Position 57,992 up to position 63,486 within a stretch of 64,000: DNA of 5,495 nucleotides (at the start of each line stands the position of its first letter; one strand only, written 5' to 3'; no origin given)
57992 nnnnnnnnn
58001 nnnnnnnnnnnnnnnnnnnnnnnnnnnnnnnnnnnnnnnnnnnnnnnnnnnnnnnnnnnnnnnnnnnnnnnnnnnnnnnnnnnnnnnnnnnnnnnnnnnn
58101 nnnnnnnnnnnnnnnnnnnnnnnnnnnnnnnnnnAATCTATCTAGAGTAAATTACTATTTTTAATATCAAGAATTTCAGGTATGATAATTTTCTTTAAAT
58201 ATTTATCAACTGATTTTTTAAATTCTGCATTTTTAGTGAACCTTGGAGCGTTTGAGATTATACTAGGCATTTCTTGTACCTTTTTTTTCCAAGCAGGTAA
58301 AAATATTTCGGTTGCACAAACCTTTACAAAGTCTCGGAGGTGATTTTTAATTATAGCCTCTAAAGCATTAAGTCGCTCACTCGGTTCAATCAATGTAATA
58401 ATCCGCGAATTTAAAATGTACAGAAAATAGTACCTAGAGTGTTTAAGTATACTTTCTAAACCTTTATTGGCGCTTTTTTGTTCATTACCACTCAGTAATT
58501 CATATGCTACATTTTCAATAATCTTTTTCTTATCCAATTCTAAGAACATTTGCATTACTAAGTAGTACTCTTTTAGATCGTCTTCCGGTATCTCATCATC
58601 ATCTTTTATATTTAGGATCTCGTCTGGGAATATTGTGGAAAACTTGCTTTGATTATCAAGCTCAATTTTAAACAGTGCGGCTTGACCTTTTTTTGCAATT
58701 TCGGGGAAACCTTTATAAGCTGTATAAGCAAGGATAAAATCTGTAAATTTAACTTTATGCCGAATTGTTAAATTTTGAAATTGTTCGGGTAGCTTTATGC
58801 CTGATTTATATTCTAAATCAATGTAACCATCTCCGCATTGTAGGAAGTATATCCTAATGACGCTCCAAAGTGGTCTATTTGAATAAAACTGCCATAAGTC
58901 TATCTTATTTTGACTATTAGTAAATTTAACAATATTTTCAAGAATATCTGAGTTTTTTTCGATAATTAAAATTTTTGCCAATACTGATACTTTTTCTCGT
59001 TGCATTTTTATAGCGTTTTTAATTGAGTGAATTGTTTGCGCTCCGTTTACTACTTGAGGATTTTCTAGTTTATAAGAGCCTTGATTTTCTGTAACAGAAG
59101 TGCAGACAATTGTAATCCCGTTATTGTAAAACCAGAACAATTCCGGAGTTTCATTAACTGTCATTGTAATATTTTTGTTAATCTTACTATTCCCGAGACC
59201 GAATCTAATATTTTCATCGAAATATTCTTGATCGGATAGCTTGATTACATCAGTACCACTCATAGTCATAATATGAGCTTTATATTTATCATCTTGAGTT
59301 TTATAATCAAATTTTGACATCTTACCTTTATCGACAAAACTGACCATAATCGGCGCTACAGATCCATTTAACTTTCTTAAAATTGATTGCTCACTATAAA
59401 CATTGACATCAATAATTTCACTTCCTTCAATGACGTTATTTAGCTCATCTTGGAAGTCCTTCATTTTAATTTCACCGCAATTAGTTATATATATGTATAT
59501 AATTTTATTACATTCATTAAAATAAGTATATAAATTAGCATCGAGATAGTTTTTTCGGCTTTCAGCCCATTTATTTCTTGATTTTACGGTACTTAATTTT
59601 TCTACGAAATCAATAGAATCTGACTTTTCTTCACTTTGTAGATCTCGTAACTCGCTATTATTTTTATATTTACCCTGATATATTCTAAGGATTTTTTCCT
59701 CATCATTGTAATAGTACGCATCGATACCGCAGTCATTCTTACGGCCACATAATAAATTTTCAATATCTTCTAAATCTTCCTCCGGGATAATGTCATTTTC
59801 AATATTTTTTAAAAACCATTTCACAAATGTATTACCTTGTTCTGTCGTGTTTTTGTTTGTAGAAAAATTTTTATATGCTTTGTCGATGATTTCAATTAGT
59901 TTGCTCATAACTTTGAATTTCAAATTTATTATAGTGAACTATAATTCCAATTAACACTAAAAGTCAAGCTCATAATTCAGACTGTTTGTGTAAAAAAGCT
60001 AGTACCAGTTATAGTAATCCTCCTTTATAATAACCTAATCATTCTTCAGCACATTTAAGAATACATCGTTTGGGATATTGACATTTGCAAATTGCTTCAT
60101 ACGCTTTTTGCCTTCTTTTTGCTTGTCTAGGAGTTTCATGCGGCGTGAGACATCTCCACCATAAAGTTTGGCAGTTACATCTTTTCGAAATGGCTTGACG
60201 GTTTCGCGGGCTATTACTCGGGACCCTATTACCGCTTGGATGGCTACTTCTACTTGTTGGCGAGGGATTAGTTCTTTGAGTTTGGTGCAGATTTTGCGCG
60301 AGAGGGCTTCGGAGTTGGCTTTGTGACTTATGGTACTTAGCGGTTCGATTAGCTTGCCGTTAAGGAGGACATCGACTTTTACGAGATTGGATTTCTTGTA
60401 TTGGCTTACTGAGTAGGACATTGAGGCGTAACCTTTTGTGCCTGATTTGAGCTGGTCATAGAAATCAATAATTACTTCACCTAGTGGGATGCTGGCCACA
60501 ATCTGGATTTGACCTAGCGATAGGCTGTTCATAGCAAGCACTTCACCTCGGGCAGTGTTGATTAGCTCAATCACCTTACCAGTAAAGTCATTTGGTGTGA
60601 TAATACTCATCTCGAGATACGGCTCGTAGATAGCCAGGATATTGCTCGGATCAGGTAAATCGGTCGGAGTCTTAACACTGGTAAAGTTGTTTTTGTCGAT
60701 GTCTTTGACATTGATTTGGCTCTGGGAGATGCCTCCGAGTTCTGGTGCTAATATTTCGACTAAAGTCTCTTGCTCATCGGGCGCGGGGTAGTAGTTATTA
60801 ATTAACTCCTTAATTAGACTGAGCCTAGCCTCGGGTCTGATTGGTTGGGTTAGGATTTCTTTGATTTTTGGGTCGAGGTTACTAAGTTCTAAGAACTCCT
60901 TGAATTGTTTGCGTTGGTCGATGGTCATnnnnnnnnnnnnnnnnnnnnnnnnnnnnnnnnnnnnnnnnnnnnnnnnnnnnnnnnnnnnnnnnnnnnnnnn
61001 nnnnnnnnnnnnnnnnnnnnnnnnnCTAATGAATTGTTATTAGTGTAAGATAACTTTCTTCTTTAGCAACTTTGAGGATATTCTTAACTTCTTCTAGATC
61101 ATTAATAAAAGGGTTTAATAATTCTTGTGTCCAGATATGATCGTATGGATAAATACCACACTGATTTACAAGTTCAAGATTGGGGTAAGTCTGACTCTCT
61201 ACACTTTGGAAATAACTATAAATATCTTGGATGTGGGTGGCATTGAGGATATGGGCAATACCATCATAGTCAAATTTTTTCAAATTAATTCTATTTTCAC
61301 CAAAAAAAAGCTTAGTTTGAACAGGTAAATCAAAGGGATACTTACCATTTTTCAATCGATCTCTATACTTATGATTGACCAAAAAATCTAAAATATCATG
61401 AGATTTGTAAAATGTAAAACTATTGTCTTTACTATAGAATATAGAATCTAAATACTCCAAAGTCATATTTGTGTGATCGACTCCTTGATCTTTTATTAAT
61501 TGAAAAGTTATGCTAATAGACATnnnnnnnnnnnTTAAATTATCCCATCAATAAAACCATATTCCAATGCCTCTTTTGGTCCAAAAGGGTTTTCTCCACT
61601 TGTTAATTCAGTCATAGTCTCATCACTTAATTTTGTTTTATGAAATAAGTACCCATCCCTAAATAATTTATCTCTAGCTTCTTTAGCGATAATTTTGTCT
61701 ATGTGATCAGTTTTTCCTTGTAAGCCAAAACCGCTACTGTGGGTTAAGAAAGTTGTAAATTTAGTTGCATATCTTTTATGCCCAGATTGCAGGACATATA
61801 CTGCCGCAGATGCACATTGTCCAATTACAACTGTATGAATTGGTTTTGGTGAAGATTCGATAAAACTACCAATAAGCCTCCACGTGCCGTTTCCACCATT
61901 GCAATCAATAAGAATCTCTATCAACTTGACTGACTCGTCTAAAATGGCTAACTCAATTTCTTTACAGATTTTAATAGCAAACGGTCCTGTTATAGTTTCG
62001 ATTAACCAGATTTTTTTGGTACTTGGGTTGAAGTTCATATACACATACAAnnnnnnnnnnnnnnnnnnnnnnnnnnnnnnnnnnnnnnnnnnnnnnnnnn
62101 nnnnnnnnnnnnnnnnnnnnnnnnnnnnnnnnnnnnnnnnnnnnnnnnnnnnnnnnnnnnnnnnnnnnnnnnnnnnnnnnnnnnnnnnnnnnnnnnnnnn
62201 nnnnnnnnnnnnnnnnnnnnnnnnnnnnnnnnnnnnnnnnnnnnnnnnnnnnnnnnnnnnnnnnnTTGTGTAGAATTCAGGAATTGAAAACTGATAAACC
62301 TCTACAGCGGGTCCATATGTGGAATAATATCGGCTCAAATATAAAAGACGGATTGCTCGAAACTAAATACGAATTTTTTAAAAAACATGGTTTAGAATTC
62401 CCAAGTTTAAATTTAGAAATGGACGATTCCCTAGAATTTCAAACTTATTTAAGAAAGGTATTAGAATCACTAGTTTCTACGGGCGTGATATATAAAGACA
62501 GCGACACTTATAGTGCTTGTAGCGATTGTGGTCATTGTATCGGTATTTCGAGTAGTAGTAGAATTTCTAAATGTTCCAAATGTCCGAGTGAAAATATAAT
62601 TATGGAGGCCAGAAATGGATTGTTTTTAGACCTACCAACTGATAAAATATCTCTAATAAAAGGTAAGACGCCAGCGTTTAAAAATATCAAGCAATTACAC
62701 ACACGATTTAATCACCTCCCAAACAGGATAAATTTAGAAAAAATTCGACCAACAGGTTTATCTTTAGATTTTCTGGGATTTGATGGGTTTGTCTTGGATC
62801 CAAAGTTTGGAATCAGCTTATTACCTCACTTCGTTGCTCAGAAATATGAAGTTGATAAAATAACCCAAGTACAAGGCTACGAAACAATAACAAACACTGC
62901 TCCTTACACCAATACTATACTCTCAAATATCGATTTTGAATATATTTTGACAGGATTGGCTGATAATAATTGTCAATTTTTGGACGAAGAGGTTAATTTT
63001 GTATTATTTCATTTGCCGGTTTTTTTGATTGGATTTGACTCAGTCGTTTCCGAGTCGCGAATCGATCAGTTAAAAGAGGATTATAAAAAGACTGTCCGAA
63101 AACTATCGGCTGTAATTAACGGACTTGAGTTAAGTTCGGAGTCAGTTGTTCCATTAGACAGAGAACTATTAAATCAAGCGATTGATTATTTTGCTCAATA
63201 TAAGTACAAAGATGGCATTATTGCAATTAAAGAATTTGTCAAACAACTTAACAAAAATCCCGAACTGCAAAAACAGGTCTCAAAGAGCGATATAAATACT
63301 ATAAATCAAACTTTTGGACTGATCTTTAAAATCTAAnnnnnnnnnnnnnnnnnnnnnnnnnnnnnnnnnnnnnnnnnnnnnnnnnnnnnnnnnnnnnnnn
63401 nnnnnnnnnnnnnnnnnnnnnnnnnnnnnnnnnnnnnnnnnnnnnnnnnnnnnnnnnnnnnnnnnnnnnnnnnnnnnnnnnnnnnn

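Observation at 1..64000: Exceptional density of truncated or catalytically degenerate copies of core information-processing genes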

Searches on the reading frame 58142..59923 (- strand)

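Call 4: search_protein_families(library=pfam, proteins=[window:58142-59923:-], max_evalue=0.01)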
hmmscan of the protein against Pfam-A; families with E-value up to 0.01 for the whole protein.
window:58142-59923:- (593 aa): 2 families
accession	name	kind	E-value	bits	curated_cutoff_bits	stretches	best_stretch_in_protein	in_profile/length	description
PF10592.14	AIPR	-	3.7e-35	122.5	25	1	235-494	1-256/308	AIPR protein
PF22879.1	AIPR_N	-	0.0026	18.2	28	1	53-160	18-132/151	Abortive infection phage resistance protein N-terminal domain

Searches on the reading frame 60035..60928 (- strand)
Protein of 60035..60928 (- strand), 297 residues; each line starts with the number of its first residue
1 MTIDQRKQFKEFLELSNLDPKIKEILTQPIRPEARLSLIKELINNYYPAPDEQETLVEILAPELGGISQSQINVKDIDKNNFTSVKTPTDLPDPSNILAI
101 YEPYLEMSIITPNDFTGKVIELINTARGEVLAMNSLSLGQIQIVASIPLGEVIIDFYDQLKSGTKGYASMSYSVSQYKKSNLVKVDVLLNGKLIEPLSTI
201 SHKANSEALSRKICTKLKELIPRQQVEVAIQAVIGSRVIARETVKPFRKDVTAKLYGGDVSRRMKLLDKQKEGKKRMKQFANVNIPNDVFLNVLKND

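Call 4: search_protein_families(library=pfam, proteins=[window:60035-60928:-], max_evalue=0.01)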
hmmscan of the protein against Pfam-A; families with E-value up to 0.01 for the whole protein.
window:60035-60928:- (297 aa): 2 families
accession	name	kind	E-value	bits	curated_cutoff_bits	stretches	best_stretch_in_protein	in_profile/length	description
PF06421.17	LepA_C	-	4.1e-45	152.7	29.7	1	189-295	1-107/107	GTP-binding protein LepA C-terminus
PF00679.30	EFG_C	-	5e-22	78.2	27.9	1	100-186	2-87/89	Elongation factor G C-terminus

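Call 11: find_encoding_contigs(protein=window:60035-60928:-, flank=10000, max_places=6)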
Protein window:60035-60928:- (297 aa): 1 contig read that carries it; 1 place shown.
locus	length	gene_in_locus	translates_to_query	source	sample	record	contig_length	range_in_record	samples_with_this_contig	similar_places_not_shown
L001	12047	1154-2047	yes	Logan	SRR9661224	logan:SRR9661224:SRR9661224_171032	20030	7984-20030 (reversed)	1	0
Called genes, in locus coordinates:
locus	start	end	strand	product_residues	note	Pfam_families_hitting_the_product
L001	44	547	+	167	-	PF00574:CLP_protease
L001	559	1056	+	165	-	-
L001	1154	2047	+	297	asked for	PF00679:EFG_C, PF06421:LepA_C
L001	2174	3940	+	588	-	PF10592:AIPR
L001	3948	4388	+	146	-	PF01934:HepT-like (weak), PF08780:NTase_sub_bind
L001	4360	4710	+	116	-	PF01909:NTP_transf_2, PF18765:Polbeta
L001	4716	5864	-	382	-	PF02195:ParB_N, PF17762:HTH_ParB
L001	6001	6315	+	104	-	-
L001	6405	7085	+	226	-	PF07973:tRNA_SAD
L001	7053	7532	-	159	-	PF00533:BRCT, PF12738:PTCB-BRCT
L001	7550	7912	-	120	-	-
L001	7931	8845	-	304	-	PF02687:FtsX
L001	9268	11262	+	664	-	PF00005:ABC_tran (faint), PF17760:UvrA_inter, PF17755:UvrA_DNA-bind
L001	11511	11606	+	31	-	-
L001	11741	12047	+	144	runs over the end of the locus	PF05141:DIT1_PvcA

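Call 52: search_protein_families(library=ncbifam, proteins=[window:60035-60928:-], max_evalue=0.001)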
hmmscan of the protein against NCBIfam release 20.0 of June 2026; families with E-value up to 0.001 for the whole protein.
window:60035-60928:- (297 aa): 9 families
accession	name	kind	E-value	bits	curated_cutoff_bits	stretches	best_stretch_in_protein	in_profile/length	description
TIGR01393.1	lepA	equivalog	6.4e-84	282.4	533.9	1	78-297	376-595/595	translation elongation factor 4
NF009381.0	PRK12740.1-5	subfamily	3.6e-11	42.2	583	1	100-179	595-672/692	elongation factor G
NF009891.0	PRK13351.1-1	equivalog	1.9e-08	33.4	597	1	100-179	586-664/681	elongation factor G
TIGR01394.1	TypA_BipA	equivalog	1.9e-07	29.7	757.3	1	101-194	393-484/594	translational GTPase TypA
TIGR00484.1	EF-G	equivalog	2.2e-07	29.4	659.4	1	100-180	599-677/691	elongation factor G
NF009379.0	PRK12740.1-3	equivalog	2.6e-05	23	513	1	100-178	577-656/674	elongation factor G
TIGR00490.1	aEF-2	equivalog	0.00033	18.9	738.45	1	99-179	620-698/720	elongation factor EF-2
NF009377.1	PRK12740.1-1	equivalog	0.00038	19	890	1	98-178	609-688/700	elongation factor G-like protein EF-G2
NF058620.1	EFG2_Bacteroid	exception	0.00039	18.9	1000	1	100-180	621-699/717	elongation factor G2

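Call 67: search_solved_structures(query=window:60035-60928:-, max_evalue=1e-20, show_alignments=1)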
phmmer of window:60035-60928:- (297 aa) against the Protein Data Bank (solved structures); distinct sequences matched with E-value up to 1e-20: 5.
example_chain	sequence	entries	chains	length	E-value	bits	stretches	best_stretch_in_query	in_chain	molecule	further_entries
5imq_B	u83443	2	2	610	9.4e-61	209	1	83-295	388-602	Elongation factor 4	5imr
4w2e_y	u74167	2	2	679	9.6e-61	209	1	83-295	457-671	50S ribosomal protein L9, Elongation factor 4 | GDPCP fused to the N-terminus of the ribosomal protein L9,Elongation factor 4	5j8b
3cb4_D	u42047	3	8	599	5.1e-58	200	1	83-294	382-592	GTP-binding protein lepA | Elongation factor 4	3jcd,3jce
2ywe_A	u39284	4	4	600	1.2e-54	189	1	81-295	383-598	GTP-binding protein lepA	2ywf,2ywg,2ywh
3deg_C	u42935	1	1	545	6.6e-36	127.5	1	83-246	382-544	GTP-binding protein lepA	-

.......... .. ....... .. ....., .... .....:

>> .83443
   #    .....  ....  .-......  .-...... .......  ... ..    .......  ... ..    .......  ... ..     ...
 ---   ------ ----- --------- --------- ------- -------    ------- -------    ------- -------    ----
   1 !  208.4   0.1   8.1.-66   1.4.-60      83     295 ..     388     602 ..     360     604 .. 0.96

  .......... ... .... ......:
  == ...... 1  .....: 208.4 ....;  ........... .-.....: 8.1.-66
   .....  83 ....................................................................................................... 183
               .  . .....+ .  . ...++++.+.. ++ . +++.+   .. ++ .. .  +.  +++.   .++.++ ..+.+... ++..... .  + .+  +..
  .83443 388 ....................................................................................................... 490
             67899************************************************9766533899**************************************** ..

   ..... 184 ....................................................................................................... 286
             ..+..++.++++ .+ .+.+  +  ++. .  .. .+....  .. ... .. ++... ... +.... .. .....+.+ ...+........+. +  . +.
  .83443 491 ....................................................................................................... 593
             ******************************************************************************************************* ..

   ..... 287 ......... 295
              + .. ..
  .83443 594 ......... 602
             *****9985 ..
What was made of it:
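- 60035..60928 (-): LepA-C: a lineage-specific 77-aa N-terminal extension followed by EF4 domain V and the CTD. There is no GTPase domain. Calls 4, 52 and 67.
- On Split genes (both halves encoded separately, Nanoarchaeum type): EF4 starts before domain V (call 67).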

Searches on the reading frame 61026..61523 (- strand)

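Call 9: search_protein_families(library=pfam, proteins=[window:61026-61523:-], max_evalue=0.001)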
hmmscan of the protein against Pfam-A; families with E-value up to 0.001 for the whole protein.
window:61026-61523:- (165 aa): 1 family
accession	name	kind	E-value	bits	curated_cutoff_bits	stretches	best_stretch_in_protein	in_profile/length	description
PF08974.15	DUF1877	-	0.00061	20.4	22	1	37-156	44-156/163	Domain of unknown function (DUF1877)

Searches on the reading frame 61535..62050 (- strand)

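Call 9: search_protein_families(library=pfam, proteins=[window:61535-62050:-], max_evalue=0.001)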
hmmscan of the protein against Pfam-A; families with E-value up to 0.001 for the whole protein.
window:61535-62050:- (171 aa): 1 family
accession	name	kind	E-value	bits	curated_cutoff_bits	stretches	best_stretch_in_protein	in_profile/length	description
PF00574.28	CLP_protease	-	1.9e-14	54.4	20.2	1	11-171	16-179/182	Clp protease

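Call 52: search_protein_families(library=ncbifam, proteins=[window:61535-62050:-], max_evalue=0.001)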
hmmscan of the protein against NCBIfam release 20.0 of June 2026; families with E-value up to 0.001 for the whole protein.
window:61535-62050:- (171 aa): 9 families
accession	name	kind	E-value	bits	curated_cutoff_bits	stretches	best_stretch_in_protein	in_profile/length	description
NF009205.0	PRK12553.1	subfamily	3.2e-11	43.2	228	1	12-171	38-202/211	ATP-dependent Clp protease proteolytic subunit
NF001368.0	PRK00277.1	subfamily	1.1e-09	38.5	249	1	14-171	35-195/203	ATP-dependent Clp protease proteolytic subunit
NF045542.1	Clp_rel_HeadMat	equivalog_domain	8.9e-09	35.5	120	1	33-170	26-165/165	head maturation protease, ClpP-related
TIGR00493.1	clpP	equivalog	8e-07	29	308.6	1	36-171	52-190/192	ATP-dependent Clp endopeptidase proteolytic subunit ClpP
NF009203.0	PRK12551.1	equivalog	4.5e-06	26.5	359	1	13-171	27-188/196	ATP-dependent Clp protease proteolytic subunit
NF009204.0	PRK12552.1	equivalog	1.7e-05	24.3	263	1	69-170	108-211/225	ATP-dependent Clp protease proteolytic subunit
NF011089.0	PRK14512.1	equivalog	2.3e-05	24.2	251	1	9-170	26-190/200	ATP-dependent Clp protease proteolytic subunit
NF011090.0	PRK14513.1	equivalog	0.00023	21.1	347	1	34-171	50-190/201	ATP-dependent Clp protease proteolytic subunit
NF045540.1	scaf_prot_MCP1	exception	0.00035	19.4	475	1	34-171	24-161/652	ClpP-like prohead protease/major capsid protein fusion protein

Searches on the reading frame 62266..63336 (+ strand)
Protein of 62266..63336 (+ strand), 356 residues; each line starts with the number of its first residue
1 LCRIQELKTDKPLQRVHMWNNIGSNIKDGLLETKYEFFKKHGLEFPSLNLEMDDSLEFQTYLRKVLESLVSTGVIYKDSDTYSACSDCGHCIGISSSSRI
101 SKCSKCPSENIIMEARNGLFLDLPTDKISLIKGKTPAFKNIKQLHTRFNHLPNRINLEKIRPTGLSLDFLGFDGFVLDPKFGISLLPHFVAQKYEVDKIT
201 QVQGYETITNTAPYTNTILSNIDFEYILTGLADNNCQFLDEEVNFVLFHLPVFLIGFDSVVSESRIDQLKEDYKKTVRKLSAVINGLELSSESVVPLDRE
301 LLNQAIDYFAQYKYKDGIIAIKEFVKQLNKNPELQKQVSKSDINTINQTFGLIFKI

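Call 4: search_protein_families(library=pfam, proteins=[window:62266-63336:+], max_evalue=0.01)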
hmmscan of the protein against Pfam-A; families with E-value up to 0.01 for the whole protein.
window:62266-63336:+ (356 aa): 0 families

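Call 51: search_solved_structures(query=window:62266-63336:+, max_evalue=1)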
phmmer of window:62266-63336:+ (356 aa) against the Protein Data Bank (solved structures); distinct sequences matched with E-value up to 1: 6.
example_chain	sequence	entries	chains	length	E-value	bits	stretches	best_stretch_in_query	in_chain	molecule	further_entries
4pof_A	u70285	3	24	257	0.28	13.6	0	83-128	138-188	Cell division control protein 21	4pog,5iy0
4ywm_A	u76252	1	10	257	0.29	13.6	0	83-128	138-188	Cell division control protein 21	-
3osj_A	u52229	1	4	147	0.49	12.8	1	302-345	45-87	Phycobilisome LCM core-membrane linker polypeptide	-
2l06_A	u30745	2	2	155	0.54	12.7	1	302-345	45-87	Phycobilisome LCM core-membrane linker polypeptide | Phycobiliprotein ApcE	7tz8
6g81_A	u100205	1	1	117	0.56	12.6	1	52-119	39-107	Hydrogenase maturation factor HypA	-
2kdx_A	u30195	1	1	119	0.61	12.5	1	52-119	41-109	Hydrogenase/urease nickel incorporation protein hypA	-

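Call 52: search_protein_families(library=ncbifam, proteins=[window:62266-63336:+], max_evalue=0.001)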
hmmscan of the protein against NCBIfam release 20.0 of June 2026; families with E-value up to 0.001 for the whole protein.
window:62266-63336:+ (356 aa): 0 families
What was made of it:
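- On Methionyl-tRNA synthetase: No Pfam, NCBIfam or PDB match (calls 4, 51, 52).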

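Call 100: predict_structure(protein=window:62266-63336:+)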
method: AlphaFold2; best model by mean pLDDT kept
length: 356 residues; sequences in the alignment: 1
mean_pLDDT: 34.4   pTM: 0.25
mean pLDDT of the five models: 34.4, 32.1, 30.1, 28.7, 28.4
residues with pLDDT >= 90: 0; 70-90: 0; 50-70: 11; < 50: 345
segments of 3 or more residues with pLDDT < 50: 1-75, 84-266, 272-356
pLDDT, mean of each block of 10 residues (from residue 1): 22 25 29 35 32 37 46 48 44 41 42 32 22 22 27 26 24 26 27 27 27 31 35 32 40 36 45 45 36 34 41 43 47 41 40 30
secondary structure, 60 per line:
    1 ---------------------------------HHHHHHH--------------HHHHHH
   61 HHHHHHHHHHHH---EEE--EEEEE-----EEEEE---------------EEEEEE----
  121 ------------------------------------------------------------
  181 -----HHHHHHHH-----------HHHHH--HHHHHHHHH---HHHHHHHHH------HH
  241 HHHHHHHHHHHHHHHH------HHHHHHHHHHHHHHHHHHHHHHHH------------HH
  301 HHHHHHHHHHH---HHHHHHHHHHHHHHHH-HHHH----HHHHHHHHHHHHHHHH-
elements in order: H34-40 H55-72 E76-78 E81-85 E91-95 E111-116 H186-193 H205-209 H212-220 H224-232 H239-256 H263-286 H299-311 H315-330 H332-335 H340-355
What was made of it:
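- On Methionyl-tRNA synthetase: The structure model was unusable (call 100).
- Tried and rejected: The single-sequence AlphaFold model of the "MetRS-like" ORF had pLDDT 34 and was unusable (call 100).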
